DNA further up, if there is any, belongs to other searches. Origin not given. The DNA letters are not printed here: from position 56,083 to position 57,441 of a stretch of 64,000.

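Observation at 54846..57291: Sugar nucleotidyltransferase paired with a catalytically dead, truncated phosphohexomutase paralog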

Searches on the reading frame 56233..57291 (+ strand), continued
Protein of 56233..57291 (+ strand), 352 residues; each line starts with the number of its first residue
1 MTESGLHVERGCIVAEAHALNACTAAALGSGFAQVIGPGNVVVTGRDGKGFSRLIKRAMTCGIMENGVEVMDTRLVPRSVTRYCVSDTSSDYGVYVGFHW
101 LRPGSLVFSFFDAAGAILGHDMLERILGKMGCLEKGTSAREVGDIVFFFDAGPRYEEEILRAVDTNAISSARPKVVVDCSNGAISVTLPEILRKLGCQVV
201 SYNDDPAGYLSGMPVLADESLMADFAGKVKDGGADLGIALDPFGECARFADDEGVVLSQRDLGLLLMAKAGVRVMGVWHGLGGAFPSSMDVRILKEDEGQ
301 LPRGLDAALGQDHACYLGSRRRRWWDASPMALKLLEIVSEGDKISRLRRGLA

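Call 23: predict_structure(alignment_id=A1)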
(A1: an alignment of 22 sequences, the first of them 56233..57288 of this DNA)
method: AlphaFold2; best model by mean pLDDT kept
length: 352 residues; sequences in the alignment: 22
mean_pLDDT: 92.1   pTM: 0.91
mean pLDDT of the five models: 92.1, 91.5, 91.5, 91.5, 91.3
residues with pLDDT >= 90: 277; 70-90: 62; 50-70: 11; < 50: 2
segments of 3 or more residues with pLDDT < 50: none
pLDDT, mean of each block of 10 residues (from residue 1): 73 91 94 94 91 92 95 95 95 94 91 94 94 68 92 95 95 97 94 98 89 90 98 98 95 97 95 93 88 81 93 91 92 97 93 82
secondary structure, 60 per line:
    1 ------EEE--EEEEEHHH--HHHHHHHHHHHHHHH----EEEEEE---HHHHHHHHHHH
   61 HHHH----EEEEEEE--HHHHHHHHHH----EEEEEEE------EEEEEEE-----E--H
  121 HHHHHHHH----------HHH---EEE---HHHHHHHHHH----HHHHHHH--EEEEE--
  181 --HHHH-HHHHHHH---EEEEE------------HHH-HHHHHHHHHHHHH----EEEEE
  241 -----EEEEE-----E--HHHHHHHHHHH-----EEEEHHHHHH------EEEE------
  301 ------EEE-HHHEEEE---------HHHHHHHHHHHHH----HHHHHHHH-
elements in order: E7-9 E12-16 H22-36 E41-46 H50-64 E69-75 H78-87 E92-98 E105-111 H120-128 E145-147 H151-160 H165-171 E174-178 H183-186 H188-194 E198-202 H219-231 E236-240 E246-250 H259-269 E275-278 H279-284 E291-294 E307-309 E314-317 H327-339 H344-351

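Call 27: fold_search(model_id=the predicted structure, library=pdb)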
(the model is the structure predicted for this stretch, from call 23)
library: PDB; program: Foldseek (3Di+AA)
matches with E <= 10: 1156; with E <= 0.001: 81
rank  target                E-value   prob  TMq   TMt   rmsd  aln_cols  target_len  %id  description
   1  9du5_A                1.8e-26  1.00  0.82  0.65   3.0       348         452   24  Cryo-EM structure of phosphoglucomutase from Thermococcus kodakarensis (released 2025-04-16)
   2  9du5_C                2.2e-26  1.00  0.82  0.65   3.0       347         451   24  Cryo-EM structure of phosphoglucomutase from Thermococcus kodakarensis (released 2025-04-16)
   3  1wqa_A                1.6e-25  1.00  0.85  0.67   3.4       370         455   22  Crystal Structure of Pyrococcus horikoshii phosphomannomutase/phosphoglucomutase complexed with Mg2+ (released 2005-10-04)
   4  2fkm                  1.5e-22  1.00  0.81  0.64   3.2       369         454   22  PMM/PGM S108D mutant with alpha-d-glucose 1,6-bisphosphate bound (released 2006-04-04)
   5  7olh_F                2.3e-22  1.00  0.79  0.76   3.2       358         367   18  Bacillus subtilis Complex structure 1 of diadenylate cyclase CdaA cytoplasmic domain (CdaACD) and the phosphoglucomuta (released 2021-10-27)
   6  1pcj                  2.9e-22  1.00  0.81  0.64   3.7       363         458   22  Enzyme-ligand complex of P. aeruginosa PMM/PGM (released 2004-01-20)
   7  7olh_D                3.1e-22  1.00  0.79  0.76   3.2       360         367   18  Bacillus subtilis Complex structure 1 of diadenylate cyclase CdaA cytoplasmic domain (CdaACD) and the phosphoglucomuta (released 2021-10-27)
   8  7olh_B                3.6e-22  1.00  0.80  0.77   3.1       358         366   18  Bacillus subtilis Complex structure 1 of diadenylate cyclase CdaA cytoplasmic domain (CdaACD) and the phosphoglucomuta (released 2021-10-27)
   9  3bkq                  5.5e-22  1.00  0.82  0.64   3.3       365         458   22  Structure of the P368G mutant of PMM/PGM in complex with its substrate (released 2008-09-09)
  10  2f7l_A                7.3e-22  1.00  0.80  0.63   3.2       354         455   19  Crystal structure of Sulfolobus tokodaii phosphomannomutase/phosphoglucomutase (released 2006-12-05)
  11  7ojr                  8.7e-22  1.00  0.79  0.64   3.3       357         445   17  Bacillus subtilis phosphoglucomutase GlmM (phosphate bound) (released 2021-10-27)
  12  7ojs_A                1.0e-21  1.00  0.78  0.75   3.5       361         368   18  Complex structure 2 of the Bacillus subtilis CdaA c-di-AMP cyclase domain (CdaACD) and the phosphoglucomutase GlmM sho (released 2021-10-27)
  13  9ix8_A                1.9e-21  1.00  0.80  0.64   3.1       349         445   20  Crystallization and structural characterization of phosphopentomutase from the hyperthermophilic archaeon Thermococcus (released 2024-12-18)
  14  3pdk_B                2.4e-21  1.00  0.77  0.62   3.7       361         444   18  crystal structure of phosphoglucosamine mutase from B. anthracis (released 2011-08-24)
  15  1k35                  2.5e-21  1.00  0.83  0.66   3.2       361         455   22  Crystal Structure of Phosphomannomutase/Phosphoglucomutase from P.aeruginosa (released 2002-02-13)
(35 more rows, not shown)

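Call 29: find_related_loci(query=A2, collection=genome_contigs, flank=6000)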
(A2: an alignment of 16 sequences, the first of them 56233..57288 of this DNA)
Query A2 (352 aa) in genome_contigs; peptide patterns used: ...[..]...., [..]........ (x = any residue, [..] = any of these).
36 stretches matched a pattern; 2 encode a relative of the query (tblastn E <= 1e-3); 2 distinct loci.
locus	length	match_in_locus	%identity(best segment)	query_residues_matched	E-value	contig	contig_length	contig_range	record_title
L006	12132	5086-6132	56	9-352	2e-122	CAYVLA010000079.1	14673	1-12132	MAG TPA_asm: Candidatus Hadarchaeota archaeon isolate binchicken_co395_161 genome assembly, contig: NODE_993_length_1467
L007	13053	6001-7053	50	1-347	2e-111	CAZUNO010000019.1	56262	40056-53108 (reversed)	MAG TPA_asm: Candidatus Hadarchaeota archaeon isolate SRP141376_co1_11 genome assembly, contig: NODE_1459_length_56262_c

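Call 30: list_cluster_members(proteins=[P0025, P0030, P0034, P0029, P0027, P0031, P0010, P0005])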
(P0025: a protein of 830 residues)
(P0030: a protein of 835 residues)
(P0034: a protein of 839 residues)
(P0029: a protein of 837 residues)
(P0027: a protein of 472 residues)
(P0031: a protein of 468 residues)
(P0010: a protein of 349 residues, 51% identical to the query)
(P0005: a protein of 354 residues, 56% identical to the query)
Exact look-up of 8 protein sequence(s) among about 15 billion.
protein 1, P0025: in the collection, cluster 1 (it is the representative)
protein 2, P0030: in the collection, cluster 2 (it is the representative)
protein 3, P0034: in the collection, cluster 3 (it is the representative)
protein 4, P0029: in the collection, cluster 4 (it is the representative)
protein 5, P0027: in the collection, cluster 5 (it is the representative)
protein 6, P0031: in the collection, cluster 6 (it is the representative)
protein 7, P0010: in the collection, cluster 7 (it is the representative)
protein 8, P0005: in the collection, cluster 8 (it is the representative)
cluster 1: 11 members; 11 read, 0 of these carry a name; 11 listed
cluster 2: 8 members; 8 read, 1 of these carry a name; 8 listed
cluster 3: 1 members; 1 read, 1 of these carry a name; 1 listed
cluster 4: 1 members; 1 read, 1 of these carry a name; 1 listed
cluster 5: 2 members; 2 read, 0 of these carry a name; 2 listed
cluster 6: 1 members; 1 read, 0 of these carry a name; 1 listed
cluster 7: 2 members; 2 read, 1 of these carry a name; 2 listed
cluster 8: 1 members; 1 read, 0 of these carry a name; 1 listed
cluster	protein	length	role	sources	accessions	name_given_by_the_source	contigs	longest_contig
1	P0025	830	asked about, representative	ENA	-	-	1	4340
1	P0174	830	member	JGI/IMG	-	-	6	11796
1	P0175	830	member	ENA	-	-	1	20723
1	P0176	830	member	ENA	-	-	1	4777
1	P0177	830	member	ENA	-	-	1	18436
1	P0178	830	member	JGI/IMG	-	-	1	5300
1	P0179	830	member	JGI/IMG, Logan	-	-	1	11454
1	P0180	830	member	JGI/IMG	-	-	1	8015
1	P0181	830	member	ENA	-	-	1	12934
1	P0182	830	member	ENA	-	-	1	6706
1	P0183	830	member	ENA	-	-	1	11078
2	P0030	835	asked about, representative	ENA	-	-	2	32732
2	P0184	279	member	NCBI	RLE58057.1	MAG: nucleotidyl transferase, partial [Thermoprotei archaeon]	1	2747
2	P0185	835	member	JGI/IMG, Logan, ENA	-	-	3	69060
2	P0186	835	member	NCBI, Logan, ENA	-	-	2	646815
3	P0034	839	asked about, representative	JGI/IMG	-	mannose-1-phosphate guanylyltransferase / phosphomannomutase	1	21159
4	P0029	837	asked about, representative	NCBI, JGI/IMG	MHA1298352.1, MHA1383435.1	MAG: sugar phosphate nucleotidyltransferase [Candidatus Helarchaeota archaeon]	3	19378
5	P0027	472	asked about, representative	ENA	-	-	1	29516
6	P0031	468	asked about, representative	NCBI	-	-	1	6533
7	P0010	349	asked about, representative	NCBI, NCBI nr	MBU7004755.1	MAG: hypothetical protein HXS50_04260 [Theionarchaea archaeon] | hypothetical protein [Theionarchaea archaeon]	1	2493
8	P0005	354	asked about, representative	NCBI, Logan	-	-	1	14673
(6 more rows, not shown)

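Call 35: search_protein_families(library=ncbifam, proteins=[P0025, P0034, P0027], max_evalue=1e-10)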
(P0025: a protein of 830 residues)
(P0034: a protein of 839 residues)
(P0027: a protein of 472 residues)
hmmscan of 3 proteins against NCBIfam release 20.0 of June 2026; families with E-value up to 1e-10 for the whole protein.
P0025 (830 aa): 30 families (the best 25 are shown)
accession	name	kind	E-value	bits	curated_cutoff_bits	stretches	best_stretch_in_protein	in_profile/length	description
TIGR03990.1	Arch_GlmM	equivalog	3e-116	388.9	439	1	382-825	2-444/444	phosphoglucosamine mutase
NF052502.1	man1P_GTase_Rv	exception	1.1e-80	271.2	440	1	3-334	3-331/352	mannose-1-phosphate guanylyltransferase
TIGR01455.1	glmM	equivalog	1e-69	235.4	447.55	1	384-826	1-441/442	phosphoglucosamine mutase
TIGR03992.1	Arch_glmU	subfamily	7.5e-57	193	292.1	1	1-328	1-328/393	bifunctional sugar-1-phosphate nucleotidylyltransferase/acetyltransferase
NF007088.0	PRK09542.1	equivalog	1.2e-50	172.8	618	1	382-827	10-455/456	phosphomannomutase/phosphoglucomutase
TIGR01208.1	rmlA_long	equivalog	7.7e-48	163.2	320.25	1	3-335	2-339/353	glucose-1-phosphate thymidylyltransferase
NF046027.1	PhglucPhmanMutPgmG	equivalog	1e-44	153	600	1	386-824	12-449/460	phosphoglucomutase/phosphomannomutase PgmG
NF041173.1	Sug_nt_acttase_Thmprot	equivalog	4.6e-38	131.2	600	1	1-321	1-321/405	bifunctional sugar-1-phosphate nucleotidylyltransferase/acetyltransferase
TIGR02091.1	glgC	equivalog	3.5e-37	128.3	424.9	1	1-333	1-362/364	glucose-1-phosphate adenylyltransferase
NF003670.0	PRK05293.1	equivalog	1.7e-35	122.7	470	1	1-338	5-363/382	glucose-1-phosphate adenylyltransferase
NF049965.1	GlMnHpPGnyltfHddC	equivalog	1.4e-34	119.7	300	1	1-226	1-216/221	D-glycero-D-manno-heptose 1-phosphate guanosyltransferase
NF045761.1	NAMPUrTaseMurU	equivalog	3e-34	118.9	250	1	1-228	1-224/226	N-acetylmuramate alpha-1-phosphate uridylyltransferase MurU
NF041313.1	UDPGP_AglF_Halo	equivalog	1.1e-31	110.2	400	1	1-182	1-181/234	UTP--glucose-1-phosphate uridylyltransferase AglF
TIGR02623.1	G1P_cyt_trans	equivalog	7.4e-30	104.2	300.25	2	85-219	106-233/255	glucose-1-phosphate cytidylyltransferase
NF002023.0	PRK00844.1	subfamily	1.3e-27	96.7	458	1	91-336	112-384/408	glucose-1-phosphate adenylyltransferase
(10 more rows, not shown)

P0034 (839 aa): 34 families (the best 25 are shown)
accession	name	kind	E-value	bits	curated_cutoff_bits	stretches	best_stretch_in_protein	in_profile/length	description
TIGR03990.1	Arch_GlmM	equivalog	3.6e-83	279.9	439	1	387-831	2-443/444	phosphoglucosamine mutase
NF052502.1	man1P_GTase_Rv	exception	2.5e-82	276.6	440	1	3-367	2-346/352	mannose-1-phosphate guanylyltransferase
TIGR03992.1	Arch_glmU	subfamily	1.6e-56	191.9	292.1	1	3-338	2-333/393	bifunctional sugar-1-phosphate nucleotidylyltransferase/acetyltransferase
TIGR01208.1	rmlA_long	equivalog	2.6e-47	161.4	320.25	1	4-348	2-349/353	glucose-1-phosphate thymidylyltransferase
TIGR01455.1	glmM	equivalog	3.9e-45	154.4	447.55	1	389-833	1-441/442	phosphoglucosamine mutase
TIGR02091.1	glgC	equivalog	2.9e-35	122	424.9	1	4-339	3-363/364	glucose-1-phosphate adenylyltransferase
NF003670.0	PRK05293.1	equivalog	2.3e-33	115.7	470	1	4-341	7-361/382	glucose-1-phosphate adenylyltransferase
NF041313.1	UDPGP_AglF_Halo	equivalog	4.3e-32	111.4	400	1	3-189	2-187/234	UTP--glucose-1-phosphate uridylyltransferase AglF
NF045761.1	NAMPUrTaseMurU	equivalog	6.8e-32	111.1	250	1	3-229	2-224/226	N-acetylmuramate alpha-1-phosphate uridylyltransferase MurU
NF041173.1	Sug_nt_acttase_Thmprot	equivalog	9.8e-31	107.1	600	1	3-335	2-330/405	bifunctional sugar-1-phosphate nucleotidylyltransferase/acetyltransferase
TIGR02623.1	G1P_cyt_trans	equivalog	1.2e-28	100.2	300.25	1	86-232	106-245/255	glucose-1-phosphate cytidylyltransferase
NF010935.0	PRK14355.1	equivalog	1.8e-27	96.1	718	1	3-183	5-185/459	bifunctional UDP-N-acetylglucosamine diphosphorylase/glucosamine-1-phosphate N-acetyltransferase GlmU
NF049965.1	GlMnHpPGnyltfHddC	equivalog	1.4e-26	93.5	300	1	3-226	2-215/221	D-glycero-D-manno-heptose 1-phosphate guanosyltransferase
NF046027.1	PhglucPhmanMutPgmG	equivalog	6.5e-25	87.7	600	1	399-832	20-450/460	phosphoglucomutase/phosphomannomutase PgmG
TIGR01173.1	glmU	equivalog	9.4e-25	87.3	366.85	1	3-184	2-180/452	bifunctional UDP-N-acetylglucosamine diphosphorylase/glucosamine-1-phosphate N-acetyltransferase GlmU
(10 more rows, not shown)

P0027 (472 aa): 5 families
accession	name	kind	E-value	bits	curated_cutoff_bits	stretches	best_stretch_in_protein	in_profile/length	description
TIGR03990.1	Arch_GlmM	equivalog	3.2e-79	266.9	439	1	16-464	13-443/444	phosphoglucosamine mutase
TIGR01455.1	glmM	equivalog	7e-52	176.6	447.55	1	12-383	6-366/442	phosphoglucosamine mutase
NF007088.0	PRK09542.1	equivalog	1.3e-37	129.9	618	1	43-466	46-454/456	phosphomannomutase/phosphoglucomutase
NF046027.1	PhglucPhmanMutPgmG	equivalog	2.6e-24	85.7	600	1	19-458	22-443/460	phosphoglucomutase/phosphomannomutase PgmG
NF011943.0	PRK15414.1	subfamily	2.7e-16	59.6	801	1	43-390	38-379/456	phosphomannomutase CpsG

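Call 36: search_protein_families(library=pfam, proteins=[P0025, P0034, P0027, P0030], max_evalue=0.001)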
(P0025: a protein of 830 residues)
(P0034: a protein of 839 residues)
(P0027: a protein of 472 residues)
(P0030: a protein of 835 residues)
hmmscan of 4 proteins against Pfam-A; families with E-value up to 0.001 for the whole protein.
P0025 (830 aa): 9 families
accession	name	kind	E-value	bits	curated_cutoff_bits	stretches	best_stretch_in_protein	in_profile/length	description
PF00483.29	NTP_transferase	-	5.4e-54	183.8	21.2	1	3-233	2-244/245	Nucleotidyl transferase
PF02878.22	PGM_PMM_I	-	2.5e-28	98.9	22.5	1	382-513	2-137/138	Phosphoglucomutase/phosphomannomutase, alpha/beta/alpha domain I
PF02879.22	PGM_PMM_II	-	5.3e-22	78.7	29.3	1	532-632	2-103/103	Phosphoglucomutase/phosphomannomutase, alpha/beta/alpha domain II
PF02880.22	PGM_PMM_III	-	1.2e-21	77.4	20.7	1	637-744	2-112/115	Phosphoglucomutase/phosphomannomutase, alpha/beta/alpha domain III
PF25084.1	LbH_EIF2B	-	1.7e-15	57.3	54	1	249-350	4-104/105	EIF2B subunit epsilon LbH domain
PF00132.30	Hexapep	-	1.1e-09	38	27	1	250-282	3-35/36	Bacterial transferase hexapeptide (six repeats)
PF24894.1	Hexapep_GlmU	-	5.5e-08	33.3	23.3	2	268-333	20-83/104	GlmU-like, C-terminal hexapeptide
PF25087.1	GMPPB_C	-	1.7e-07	31.4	39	1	278-364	16-101/110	GMPPB C-terminal domain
PF12804.13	NTP_transf_3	-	1.1e-05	26.1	27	1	3-107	1-96/160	MobA-like NTP transferase domain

P0034 (839 aa): 11 families
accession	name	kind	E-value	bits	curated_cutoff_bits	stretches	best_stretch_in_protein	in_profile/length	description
PF00483.29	NTP_transferase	-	1.8e-54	185.4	21.2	1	4-232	2-242/245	Nucleotidyl transferase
PF02878.22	PGM_PMM_I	-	1.3e-24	86.9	22.5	1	387-518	2-137/138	Phosphoglucomutase/phosphomannomutase, alpha/beta/alpha domain I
PF25084.1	LbH_EIF2B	-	2.2e-19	69.9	54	1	256-355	6-104/105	EIF2B subunit epsilon LbH domain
PF00132.30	Hexapep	-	1.7e-16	59.5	27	3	254-287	2-35/36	Bacterial transferase hexapeptide (six repeats)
PF02879.22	PGM_PMM_II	-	6.8e-13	49.5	29.3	1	537-637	2-103/103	Phosphoglucomutase/phosphomannomutase, alpha/beta/alpha domain II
PF02880.22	PGM_PMM_III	-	2.6e-10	40.9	20.7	1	642-749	2-110/115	Phosphoglucomutase/phosphomannomutase, alpha/beta/alpha domain III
PF12804.13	NTP_transf_3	-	2.5e-08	34.7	27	1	4-109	1-97/160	MobA-like NTP transferase domain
PF14602.12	Hexapep_2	-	1.3e-06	28.4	27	1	271-302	1-30/34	Hexapeptide repeat of succinyl-transferase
PF24894.1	Hexapep_GlmU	-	9.9e-06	26.1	23.3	1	277-341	18-86/104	GlmU-like, C-terminal hexapeptide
PF07959.18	Fucose_pyrophosphorylase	-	0.00016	21.2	34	0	289-336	289-339/418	Fucose pyrophosphorylase domain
PF25087.1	GMPPB_C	-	0.00061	19.9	39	0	276-352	3-79/110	GMPPB C-terminal domain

P0027 (472 aa): 3 families
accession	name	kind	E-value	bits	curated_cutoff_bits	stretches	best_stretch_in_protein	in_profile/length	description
PF02878.22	PGM_PMM_I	-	2.1e-22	79.8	22.5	1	14-139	11-136/138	Phosphoglucomutase/phosphomannomutase, alpha/beta/alpha domain I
PF02879.22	PGM_PMM_II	-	7.6e-19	68.6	29.3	1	161-260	3-103/103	Phosphoglucomutase/phosphomannomutase, alpha/beta/alpha domain II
PF02880.22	PGM_PMM_III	-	4.1e-11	43.4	20.7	1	292-381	21-111/115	Phosphoglucomutase/phosphomannomutase, alpha/beta/alpha domain III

P0030 (835 aa): 8 families
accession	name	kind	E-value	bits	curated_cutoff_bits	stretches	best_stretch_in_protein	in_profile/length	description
PF00483.29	NTP_transferase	-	1.5e-53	182.3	21.2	1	2-233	1-243/245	Nucleotidyl transferase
PF02878.22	PGM_PMM_I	-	1.9e-28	99.3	22.5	1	382-513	2-137/138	Phosphoglucomutase/phosphomannomutase, alpha/beta/alpha domain I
PF02879.22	PGM_PMM_II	-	1.4e-17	64.6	29.3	1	532-632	2-103/103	Phosphoglucomutase/phosphomannomutase, alpha/beta/alpha domain II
PF25084.1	LbH_EIF2B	-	2.1e-17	63.5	54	1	248-350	3-104/105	EIF2B subunit epsilon LbH domain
PF00132.30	Hexapep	-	3.5e-16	58.6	27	2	249-283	2-36/36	Bacterial transferase hexapeptide (six repeats)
PF02880.22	PGM_PMM_III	-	4.6e-13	49.7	20.7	1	637-743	2-112/115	Phosphoglucomutase/phosphomannomutase, alpha/beta/alpha domain III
PF12804.13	NTP_transf_3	-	4.8e-08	33.8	27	1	3-107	1-96/160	MobA-like NTP transferase domain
PF24894.1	Hexapep_GlmU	-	1.8e-06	28.4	23.3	1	286-345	20-77/104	GlmU-like, C-terminal hexapeptide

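Call 61: find_encoding_contigs(protein=P0027, flank=4000, max_places=1)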
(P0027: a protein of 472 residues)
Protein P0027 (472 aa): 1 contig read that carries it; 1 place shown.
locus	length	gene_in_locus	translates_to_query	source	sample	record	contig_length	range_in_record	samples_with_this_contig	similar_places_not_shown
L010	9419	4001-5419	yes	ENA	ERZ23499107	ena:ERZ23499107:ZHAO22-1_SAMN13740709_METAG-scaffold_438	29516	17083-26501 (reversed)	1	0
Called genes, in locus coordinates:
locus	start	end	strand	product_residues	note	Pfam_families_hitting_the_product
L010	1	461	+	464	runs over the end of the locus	PF01882:DUF58, PF13519:VWA_2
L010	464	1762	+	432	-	-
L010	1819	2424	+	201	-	-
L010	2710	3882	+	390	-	PF00483:NTP_transferase, PF12804:NTP_transf_3, PF25084:LbH_EIF2B, PF25087:GMPPB_C, PF00132:Hexapep (weak), PF24894:Hexapep_GlmU (weak)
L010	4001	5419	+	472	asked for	PF02878:PGM_PMM_I, PF02879:PGM_PMM_II, PF02880:PGM_PMM_III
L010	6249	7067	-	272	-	-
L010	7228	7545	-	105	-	PF03091:CutA1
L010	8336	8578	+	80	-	-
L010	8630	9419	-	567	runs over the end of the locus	PF01935:DUF87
